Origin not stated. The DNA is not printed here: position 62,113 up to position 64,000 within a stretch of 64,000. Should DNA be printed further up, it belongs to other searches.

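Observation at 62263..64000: Possible type XI (Slam/DUF560) secretion pair with an unusual non-lipoprotein cargo: FecR domain fused to a TbpB-like barrel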

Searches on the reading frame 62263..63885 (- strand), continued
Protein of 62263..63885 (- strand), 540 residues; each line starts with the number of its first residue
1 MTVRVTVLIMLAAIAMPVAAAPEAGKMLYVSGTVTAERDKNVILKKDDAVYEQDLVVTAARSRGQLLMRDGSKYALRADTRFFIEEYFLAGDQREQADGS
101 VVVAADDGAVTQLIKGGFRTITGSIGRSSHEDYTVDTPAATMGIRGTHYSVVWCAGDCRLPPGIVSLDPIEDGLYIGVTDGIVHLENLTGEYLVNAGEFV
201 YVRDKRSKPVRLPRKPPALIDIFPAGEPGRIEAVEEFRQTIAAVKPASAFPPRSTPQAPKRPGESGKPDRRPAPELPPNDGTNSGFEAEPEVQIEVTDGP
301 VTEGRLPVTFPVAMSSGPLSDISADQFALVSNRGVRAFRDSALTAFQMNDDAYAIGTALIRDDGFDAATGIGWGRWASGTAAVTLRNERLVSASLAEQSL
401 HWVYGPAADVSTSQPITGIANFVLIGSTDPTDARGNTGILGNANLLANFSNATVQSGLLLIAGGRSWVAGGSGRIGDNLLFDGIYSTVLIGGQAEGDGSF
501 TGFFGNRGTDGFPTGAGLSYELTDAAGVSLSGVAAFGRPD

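Call 52: search_protein_families(library=pfam, proteins=[P0042, P0043, P0048, P0051, P0057, P0059, L006:8598-9917:+, L003:8640-9980:+, L005:8655-10001:+, P0036], max_evalue=0.01)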
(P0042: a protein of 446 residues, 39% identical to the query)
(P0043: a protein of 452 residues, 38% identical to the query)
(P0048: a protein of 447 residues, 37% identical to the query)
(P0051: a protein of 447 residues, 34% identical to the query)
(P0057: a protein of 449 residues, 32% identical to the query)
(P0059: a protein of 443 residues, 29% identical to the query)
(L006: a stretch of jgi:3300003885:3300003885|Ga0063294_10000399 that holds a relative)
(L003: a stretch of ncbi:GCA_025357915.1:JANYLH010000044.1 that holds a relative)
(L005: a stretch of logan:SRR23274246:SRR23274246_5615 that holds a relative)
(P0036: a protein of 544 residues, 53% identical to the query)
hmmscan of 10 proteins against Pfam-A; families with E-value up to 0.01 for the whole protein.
P0042 (446 aa): 9 families
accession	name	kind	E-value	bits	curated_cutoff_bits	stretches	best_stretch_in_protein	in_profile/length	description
PF14559.12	TPR_19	-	5.5e-10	39.9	25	1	76-124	1-49/68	Tetratricopeptide repeat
PF16918.11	PknG_TPR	-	3.6e-07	29.7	27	1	28-115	90-177/340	Protein kinase G tetratricopeptide repeat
PF04575.19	SlipAM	-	1.4e-06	28.5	22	1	197-445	43-288/288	Surface lipoprotein assembly modifier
PF13432.12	TPR_16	-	4.6e-06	27.4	32.7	1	73-132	4-63/65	Tetratricopeptide repeat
PF13371.12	TPR_9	-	1.4e-05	25.4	35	1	83-143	12-72/73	Tetratricopeptide repeat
PF07721.20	TPR_4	-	0.00047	21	27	0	102-122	3-23/26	Tetratricopeptide repeat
PF12895.13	ANAPC3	-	0.00061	20.5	27.2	1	20-91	10-81/82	Anaphase-promoting complex, cyclosome, subunit 3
PF24575.1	TPR_Slam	-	0.0013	19.6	35.2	1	70-123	51-104/104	Surface lipoprotein assembly modifier, N-terminal TPR repeats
PF07719.23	TPR_2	-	0.0013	19.2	27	0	70-98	5-33/34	Tetratricopeptide repeat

P0043 (452 aa): 10 families
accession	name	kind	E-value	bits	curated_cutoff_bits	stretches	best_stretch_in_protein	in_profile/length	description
PF14559.12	TPR_19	-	5.3e-08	33.5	25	1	83-131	1-49/68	Tetratricopeptide repeat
PF13432.12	TPR_16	-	7.5e-08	33.1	32.7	1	77-139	1-63/65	Tetratricopeptide repeat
PF07719.23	TPR_2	-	7.5e-06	26.1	27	0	77-105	5-33/34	Tetratricopeptide repeat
PF24575.1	TPR_Slam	-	9.6e-06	26.4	35.2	1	74-130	48-104/104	Surface lipoprotein assembly modifier, N-terminal TPR repeats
PF04575.19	SlipAM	-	1e-05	25.7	22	1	272-451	112-288/288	Surface lipoprotein assembly modifier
PF07721.20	TPR_4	-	0.00037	21.3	27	0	75-92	3-20/26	Tetratricopeptide repeat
PF13428.12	TPR_14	-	0.00038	21.3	23.5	0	77-116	5-44/44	Tetratricopeptide repeat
PF12895.13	ANAPC3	-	0.0014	19.3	27.2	0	40-98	24-81/82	Anaphase-promoting complex, cyclosome, subunit 3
PF13174.12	TPR_6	-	0.0026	18.8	26.3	0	109-138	2-31/33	Tetratricopeptide repeat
PF13371.12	TPR_9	-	0.0093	16.4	35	0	97-149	19-71/73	Tetratricopeptide repeat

P0048 (447 aa): 9 families
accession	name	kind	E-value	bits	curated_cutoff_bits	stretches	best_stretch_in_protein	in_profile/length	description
PF14559.12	TPR_19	-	1.1e-10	42.1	25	1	82-142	1-62/68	Tetratricopeptide repeat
PF13432.12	TPR_16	-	3.8e-09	37.3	32.7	2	76-139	1-64/65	Tetratricopeptide repeat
PF04575.19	SlipAM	-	8.7e-07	29.2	22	1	274-442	118-284/288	Surface lipoprotein assembly modifier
PF12895.13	ANAPC3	-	1.1e-06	29.2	27.2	1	33-97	18-81/82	Anaphase-promoting complex, cyclosome, subunit 3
PF07719.23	TPR_2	-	0.00024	21.4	27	0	110-137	5-32/34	Tetratricopeptide repeat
PF13181.12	TPR_8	-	0.0016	18.9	25.7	0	109-137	4-32/34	Tetratricopeptide repeat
PF24575.1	TPR_Slam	-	0.0019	19.1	35.2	1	53-129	27-104/104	Surface lipoprotein assembly modifier, N-terminal TPR repeats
PF03704.23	BTAD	-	0.0024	18.7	22.1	1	81-132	71-122/146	Bacterial transcriptional activator domain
PF13428.12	TPR_14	-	0.0026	18.7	23.5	0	108-138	3-33/44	Tetratricopeptide repeat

P0051 (447 aa): 6 families
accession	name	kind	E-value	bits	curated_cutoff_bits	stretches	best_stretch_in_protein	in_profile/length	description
PF14559.12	TPR_19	-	6.2e-08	33.3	25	1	89-143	8-63/68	Tetratricopeptide repeat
PF04575.19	SlipAM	-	7.7e-06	26.1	22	1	274-442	118-284/288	Surface lipoprotein assembly modifier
PF13432.12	TPR_16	-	2.1e-05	25.3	32.7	1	90-137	15-62/65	Tetratricopeptide repeat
PF12895.13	ANAPC3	-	0.00022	21.9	27.2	1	33-97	18-81/82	Anaphase-promoting complex, cyclosome, subunit 3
PF09976.15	TPR_21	-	0.0026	17.9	25.5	1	9-125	10-132/193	Tetratricopeptide repeat-like domain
PF24575.1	TPR_Slam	-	0.0039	18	35.2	1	46-127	20-102/104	Surface lipoprotein assembly modifier, N-terminal TPR repeats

P0057 (449 aa): 9 families
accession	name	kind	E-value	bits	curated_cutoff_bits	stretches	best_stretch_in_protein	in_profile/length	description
PF14559.12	TPR_19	-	1.1e-09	38.9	25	2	76-134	1-60/68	Tetratricopeptide repeat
PF04575.19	SlipAM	-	6.6e-09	36.1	22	1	223-449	63-288/288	Surface lipoprotein assembly modifier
PF13371.12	TPR_9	-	3.3e-07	30.7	35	1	75-143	4-72/73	Tetratricopeptide repeat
PF13432.12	TPR_16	-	1.4e-06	29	32.7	1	73-133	4-64/65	Tetratricopeptide repeat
PF07719.23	TPR_2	-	0.00021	21.6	27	1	105-131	6-32/34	Tetratricopeptide repeat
PF10082.15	BBP2_2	-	0.00026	20.4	23.7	1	392-446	320-375/378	Putative beta-barrel porin 2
PF16918.11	PknG_TPR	-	0.00055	19.3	27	1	24-112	85-174/340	Protein kinase G tetratricopeptide repeat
PF13374.12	TPR_10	-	0.0012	19.3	27.5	1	103-128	5-30/42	Tetratricopeptide repeat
PF12895.13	ANAPC3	-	0.0045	17.7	27.2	0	62-121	19-77/82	Anaphase-promoting complex, cyclosome, subunit 3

P0059 (443 aa): 8 families
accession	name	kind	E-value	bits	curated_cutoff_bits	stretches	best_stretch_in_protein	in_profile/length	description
PF04575.19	SlipAM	-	2.7e-09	37.4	22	1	158-426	11-271/288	Surface lipoprotein assembly modifier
PF14559.12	TPR_19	-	3.2e-07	31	25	1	71-123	2-54/68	Tetratricopeptide repeat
PF13371.12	TPR_9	-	0.00023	21.6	35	1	68-120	3-55/73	Tetratricopeptide repeat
PF13181.12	TPR_8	-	0.00048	20.5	25.7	0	64-93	5-34/34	Tetratricopeptide repeat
PF03704.23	BTAD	-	0.0011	19.8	22.1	1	69-123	71-125/146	Bacterial transcriptional activator domain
PF13174.12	TPR_6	-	0.0019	19.2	26.3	0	100-123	6-29/33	Tetratricopeptide repeat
PF07719.23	TPR_2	-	0.002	18.5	27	0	64-93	5-34/34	Tetratricopeptide repeat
PF12895.13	ANAPC3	-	0.0045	17.7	27.2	0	77-119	6-48/82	Anaphase-promoting complex, cyclosome, subunit 3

L006:8598-9917:+ (440 aa): 6 families
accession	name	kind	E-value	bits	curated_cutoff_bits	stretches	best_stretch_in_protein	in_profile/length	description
PF04575.19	SlipAM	-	6e-10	39.6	22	1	223-440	76-288/288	Surface lipoprotein assembly modifier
PF13371.12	TPR_9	-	3e-06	27.6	35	1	75-134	13-72/73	Tetratricopeptide repeat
PF10082.15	BBP2_2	-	5.2e-05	22.7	23.7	1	300-436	248-374/378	Putative beta-barrel porin 2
PF14559.12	TPR_19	-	0.00036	21.2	25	1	69-127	3-62/68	Tetratricopeptide repeat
PF07719.23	TPR_2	-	0.00082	19.8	27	1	96-122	6-32/34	Tetratricopeptide repeat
PF11059.14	DUF2860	-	0.0013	18.4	22.9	0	341-438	114-211/294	Protein of unknown function (DUF2860)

L003:8640-9980:+ (447 aa): 5 families
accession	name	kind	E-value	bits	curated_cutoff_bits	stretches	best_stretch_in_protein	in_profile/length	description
PF14559.12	TPR_19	-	5.3e-09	36.7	25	1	78-138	1-62/68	Tetratricopeptide repeat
PF12895.13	ANAPC3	-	0.00072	20.2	27.2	0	82-123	3-44/82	Anaphase-promoting complex, cyclosome, subunit 3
PF07719.23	TPR_2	-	0.00091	19.6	27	0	106-125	5-24/34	Tetratricopeptide repeat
PF24575.1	TPR_Slam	-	0.0014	19.5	35.2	1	71-125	50-104/104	Surface lipoprotein assembly modifier, N-terminal TPR repeats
PF13428.12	TPR_14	-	0.0048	17.9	23.5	0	104-136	3-35/44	Tetratricopeptide repeat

L005:8655-10001:+ (449 aa): 8 families
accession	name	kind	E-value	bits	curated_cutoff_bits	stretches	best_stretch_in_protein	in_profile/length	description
PF14559.12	TPR_19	-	2.4e-07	31.4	25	1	84-142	1-60/68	Tetratricopeptide repeat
PF13432.12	TPR_16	-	2.1e-06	28.5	32.7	1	78-141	1-64/65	Tetratricopeptide repeat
PF07719.23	TPR_2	-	1.4e-05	25.3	27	0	78-106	5-33/34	Tetratricopeptide repeat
PF07721.20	TPR_4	-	0.00078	20.3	27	0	44-64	5-25/26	Tetratricopeptide repeat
PF12895.13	ANAPC3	-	0.002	18.8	27.2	0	39-99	23-81/82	Anaphase-promoting complex, cyclosome, subunit 3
PF24575.1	TPR_Slam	-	0.0024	18.7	35.2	1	77-122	50-95/104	Surface lipoprotein assembly modifier, N-terminal TPR repeats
PF13429.12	TPR_15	-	0.0036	17.2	26.2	1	42-154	111-224/280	Tetratricopeptide repeat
PF04575.19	SlipAM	-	0.0074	16.3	22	0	389-446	229-286/288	Surface lipoprotein assembly modifier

P0036 (544 aa): 9 families
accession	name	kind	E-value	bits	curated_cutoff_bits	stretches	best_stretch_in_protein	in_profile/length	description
PF14559.12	TPR_19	-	6.2e-09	36.5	25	1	178-236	1-60/68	Tetratricopeptide repeat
PF08239.17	SH3_3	-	1.5e-06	28.7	27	1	48-95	2-50/54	Bacterial SH3 domain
PF13432.12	TPR_16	-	2.5e-05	25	32.7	1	175-221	4-50/65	Tetratricopeptide repeat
PF07719.23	TPR_2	-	6.9e-05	23.1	27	0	206-233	5-32/34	Tetratricopeptide repeat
PF06347.19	SH3_4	-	0.00021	21.4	24.1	1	47-94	3-50/56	Bacterial SH3 domain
PF13428.12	TPR_14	-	0.00035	21.4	23.5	0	172-211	5-44/44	Tetratricopeptide repeat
PF24575.1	TPR_Slam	-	0.00038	21.3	35.2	1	174-225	53-104/104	Surface lipoprotein assembly modifier, N-terminal TPR repeats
PF04575.19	SlipAM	-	0.0012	18.9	22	1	438-540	180-284/288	Surface lipoprotein assembly modifier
PF12895.13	ANAPC3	-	0.009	16.7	27.2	0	182-224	3-45/82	Anaphase-promoting complex, cyclosome, subunit 3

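Call 55: find_related_loci(query=window:62266-63885:-, collection=genome_contigs, flank=8000)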
Query window:62266-63885:- (540 aa) in genome_contigs; peptide patterns used: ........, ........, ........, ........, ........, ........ (x = any residue, [..] = any of these).
185 stretches matched a pattern; 1 encode a relative of the query (tblastn E <= 1e-3); 1 distinct loci.
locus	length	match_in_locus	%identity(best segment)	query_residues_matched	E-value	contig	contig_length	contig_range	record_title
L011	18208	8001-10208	61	1-539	2e-83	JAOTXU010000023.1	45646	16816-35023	MAG: Gammaproteobacteria bacterium isolate 21_Jan_SF_Bin23 21_Jan_SF_Bin23_scaffold_354_c1, whole genome shotgun sequenc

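Call 70: search_protein_families(library=pfam, proteins=[P0021, P0022, P0023, L011:6121-8001:+], max_evalue=0.01)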
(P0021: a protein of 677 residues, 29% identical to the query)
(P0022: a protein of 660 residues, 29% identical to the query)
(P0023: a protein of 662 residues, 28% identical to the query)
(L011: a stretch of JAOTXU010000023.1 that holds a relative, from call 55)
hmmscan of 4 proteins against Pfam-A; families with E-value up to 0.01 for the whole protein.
P0021 (677 aa): 1 family
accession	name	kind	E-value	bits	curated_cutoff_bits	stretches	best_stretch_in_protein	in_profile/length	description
PF04773.18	FecR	-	1.1e-09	39.1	24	1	161-249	1-79/97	FecR protein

P0022 (660 aa): 3 families
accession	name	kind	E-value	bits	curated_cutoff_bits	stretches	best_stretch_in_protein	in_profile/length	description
PF04773.18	FecR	-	1.6e-11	45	24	1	176-264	1-80/97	FecR protein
PF23472.1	LysM2_CERK1_LYK3_4_5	-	0.0016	18.7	27.4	0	32-88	6-54/56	LYK3/4/5 LysM2 domain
PF01476.26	LysM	-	0.0018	18.6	20.9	0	35-88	2-43/43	LysM domain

P0023 (662 aa): 2 families
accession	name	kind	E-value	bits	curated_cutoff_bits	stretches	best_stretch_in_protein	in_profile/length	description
PF04773.18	FecR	-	5.5e-11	43.2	24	1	178-266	1-80/97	FecR protein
PF01476.26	LysM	-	0.0004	20.7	20.9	1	35-88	2-43/43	LysM domain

L011:6121-8001:+ (627 aa): 10 families
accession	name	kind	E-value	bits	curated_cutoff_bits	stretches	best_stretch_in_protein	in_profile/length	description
PF08239.17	SH3_3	-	2.3e-25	89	27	2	48-97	2-52/54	Bacterial SH3 domain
PF06347.19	SH3_4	-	1e-18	67.3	24.1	2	47-95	3-51/56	Bacterial SH3 domain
PF14559.12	TPR_19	-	8e-09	36.1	25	1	261-321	1-62/68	Tetratricopeptide repeat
PF13432.12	TPR_16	-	1.1e-06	29.5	32.7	1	255-312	1-57/65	Tetratricopeptide repeat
PF07719.23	TPR_2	-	2e-06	27.9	27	0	255-283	5-33/34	Tetratricopeptide repeat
PF13428.12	TPR_14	-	2.6e-05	24.9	23.5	0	255-294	5-44/44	Tetratricopeptide repeat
PF18348.7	SH3_16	-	4.2e-05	23.7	25.8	0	140-183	1-45/49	Bacterial dipeptidyl-peptidase Sh3 domain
PF13181.12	TPR_8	-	0.0022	18.5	25.7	0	255-280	5-30/34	Tetratricopeptide repeat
PF04575.19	SlipAM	-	0.0029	17.6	22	1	564-623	228-284/288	Surface lipoprotein assembly modifier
PF14627.12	DUF4453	-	0.0031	18.1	26.1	0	137-195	43-102/109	Domain of unknown function (DUF4453)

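Call 86: find_related_loci(query=A2, collection=metagenome_contigs, flank=8000)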
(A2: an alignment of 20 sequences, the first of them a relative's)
Query A2 (540 aa) in metagenome_contigs; peptide patterns used: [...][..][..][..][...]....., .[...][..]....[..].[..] (x = any residue, [..] = any of these).
600 stretches matched a pattern (row limit reached: there are more); 470 encode a relative of the query (tblastn E <= 1e-3); the best 80 are kept; 80 distinct loci.
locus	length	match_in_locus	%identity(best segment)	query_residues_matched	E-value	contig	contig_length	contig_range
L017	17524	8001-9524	48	1-540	1e-143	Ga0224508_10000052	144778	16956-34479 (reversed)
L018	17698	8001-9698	39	1-539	4e-95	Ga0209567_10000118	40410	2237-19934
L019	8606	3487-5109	39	8-539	4e-93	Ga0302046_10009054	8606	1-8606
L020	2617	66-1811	36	2-539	2e-94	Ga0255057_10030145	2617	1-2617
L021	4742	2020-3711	37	1-539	8e-91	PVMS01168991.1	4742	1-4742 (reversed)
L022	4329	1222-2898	36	1-537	1e-87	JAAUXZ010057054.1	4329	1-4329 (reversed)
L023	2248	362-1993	37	15-539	5e-87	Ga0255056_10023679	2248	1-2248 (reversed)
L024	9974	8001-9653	34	1-539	7e-82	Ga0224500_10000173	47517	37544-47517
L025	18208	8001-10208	61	1-539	6e-82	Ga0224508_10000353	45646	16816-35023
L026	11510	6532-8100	35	2-536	2e-66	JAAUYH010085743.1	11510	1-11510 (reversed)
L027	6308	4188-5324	34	19-401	3e-53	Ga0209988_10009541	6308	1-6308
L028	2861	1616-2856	33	25-458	2e-51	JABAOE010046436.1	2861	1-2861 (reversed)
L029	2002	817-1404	43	21-221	6e-46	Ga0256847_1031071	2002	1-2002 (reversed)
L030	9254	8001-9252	35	4-435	2e-53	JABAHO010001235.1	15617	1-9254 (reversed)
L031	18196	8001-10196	37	24-536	4e-71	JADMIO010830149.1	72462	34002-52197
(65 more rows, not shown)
